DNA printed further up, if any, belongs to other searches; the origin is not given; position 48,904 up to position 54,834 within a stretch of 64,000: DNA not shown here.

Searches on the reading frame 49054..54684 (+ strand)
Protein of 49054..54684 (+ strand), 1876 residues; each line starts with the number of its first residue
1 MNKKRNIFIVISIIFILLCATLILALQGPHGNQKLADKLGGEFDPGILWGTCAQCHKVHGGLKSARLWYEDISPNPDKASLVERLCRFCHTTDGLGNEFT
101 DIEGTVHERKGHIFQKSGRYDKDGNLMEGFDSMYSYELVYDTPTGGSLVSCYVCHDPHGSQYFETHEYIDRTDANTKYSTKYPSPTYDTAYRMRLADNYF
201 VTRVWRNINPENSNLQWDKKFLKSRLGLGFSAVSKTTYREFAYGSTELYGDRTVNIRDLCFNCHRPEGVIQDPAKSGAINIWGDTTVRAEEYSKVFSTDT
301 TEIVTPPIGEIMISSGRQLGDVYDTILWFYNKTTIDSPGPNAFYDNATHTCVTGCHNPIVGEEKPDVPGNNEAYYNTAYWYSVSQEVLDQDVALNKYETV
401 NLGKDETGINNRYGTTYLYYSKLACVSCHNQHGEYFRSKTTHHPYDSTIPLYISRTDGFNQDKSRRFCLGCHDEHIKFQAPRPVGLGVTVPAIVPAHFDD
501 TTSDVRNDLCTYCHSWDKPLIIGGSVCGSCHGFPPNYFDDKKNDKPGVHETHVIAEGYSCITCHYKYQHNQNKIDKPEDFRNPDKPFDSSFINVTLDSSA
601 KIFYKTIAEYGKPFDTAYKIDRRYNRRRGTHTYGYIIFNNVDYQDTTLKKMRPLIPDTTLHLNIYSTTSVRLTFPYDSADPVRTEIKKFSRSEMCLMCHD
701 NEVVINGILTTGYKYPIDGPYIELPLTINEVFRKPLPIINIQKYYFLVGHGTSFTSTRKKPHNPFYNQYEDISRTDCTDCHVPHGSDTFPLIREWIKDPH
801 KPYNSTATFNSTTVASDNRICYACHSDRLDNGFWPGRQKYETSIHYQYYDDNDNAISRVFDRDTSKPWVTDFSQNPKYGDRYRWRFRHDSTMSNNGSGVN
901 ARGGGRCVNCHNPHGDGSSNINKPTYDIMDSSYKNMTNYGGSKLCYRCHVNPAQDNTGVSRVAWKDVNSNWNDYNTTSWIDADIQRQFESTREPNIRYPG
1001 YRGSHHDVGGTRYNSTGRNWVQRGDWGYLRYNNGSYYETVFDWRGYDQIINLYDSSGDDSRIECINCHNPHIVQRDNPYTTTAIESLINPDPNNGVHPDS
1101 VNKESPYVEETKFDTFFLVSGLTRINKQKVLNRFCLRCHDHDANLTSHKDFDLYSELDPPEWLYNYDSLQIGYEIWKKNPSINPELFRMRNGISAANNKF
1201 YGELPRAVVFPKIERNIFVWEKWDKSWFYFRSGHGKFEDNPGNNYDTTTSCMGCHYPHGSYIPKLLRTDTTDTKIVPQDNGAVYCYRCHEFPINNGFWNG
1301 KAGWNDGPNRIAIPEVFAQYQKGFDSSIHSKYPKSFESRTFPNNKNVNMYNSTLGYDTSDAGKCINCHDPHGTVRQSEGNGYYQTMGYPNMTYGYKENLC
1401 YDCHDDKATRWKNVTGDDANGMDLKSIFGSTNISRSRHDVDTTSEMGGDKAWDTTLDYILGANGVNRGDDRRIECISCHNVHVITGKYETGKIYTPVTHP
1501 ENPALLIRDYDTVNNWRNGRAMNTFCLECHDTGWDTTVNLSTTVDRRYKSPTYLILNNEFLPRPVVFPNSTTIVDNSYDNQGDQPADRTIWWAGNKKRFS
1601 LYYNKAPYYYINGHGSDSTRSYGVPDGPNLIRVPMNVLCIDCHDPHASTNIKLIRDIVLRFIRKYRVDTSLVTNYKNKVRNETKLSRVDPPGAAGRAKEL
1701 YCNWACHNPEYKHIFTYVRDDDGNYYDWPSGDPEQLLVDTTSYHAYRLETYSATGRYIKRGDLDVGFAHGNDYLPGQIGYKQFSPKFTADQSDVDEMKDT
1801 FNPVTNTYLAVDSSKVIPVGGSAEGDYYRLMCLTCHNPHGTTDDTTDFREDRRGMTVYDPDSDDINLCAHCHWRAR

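Call 39: search_protein_families(library=pfam, proteins=[window:49054-54684:+], max_evalue=0.001)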
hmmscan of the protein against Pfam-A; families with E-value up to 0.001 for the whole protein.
window:49054-54684:+ (1876 aa): 4 families
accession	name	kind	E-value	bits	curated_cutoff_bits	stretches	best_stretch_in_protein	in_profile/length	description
PF09699.15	Paired_CXXCH_1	-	1.5e-37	127.4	20.6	1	1249-1290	7-37/41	Doubled CXXCH motif (Paired_CXXCH_1)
PF22113.1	Mtrc-MtrF_II-IV_dom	-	5.6e-23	81.8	30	3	692-830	28-131/176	Outer membrane cytochrome MtrC/MtrF-like, domains II/IV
PF14522.11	Cytochrome_C7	-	6.4e-16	58.4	24.8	0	1361-1410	13-54/67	Cytochrome c7 and related cytochrome c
PF14537.11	Cytochrom_c3_2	-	4.8e-15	56.2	25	0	510-571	9-71/79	Cytochrome c3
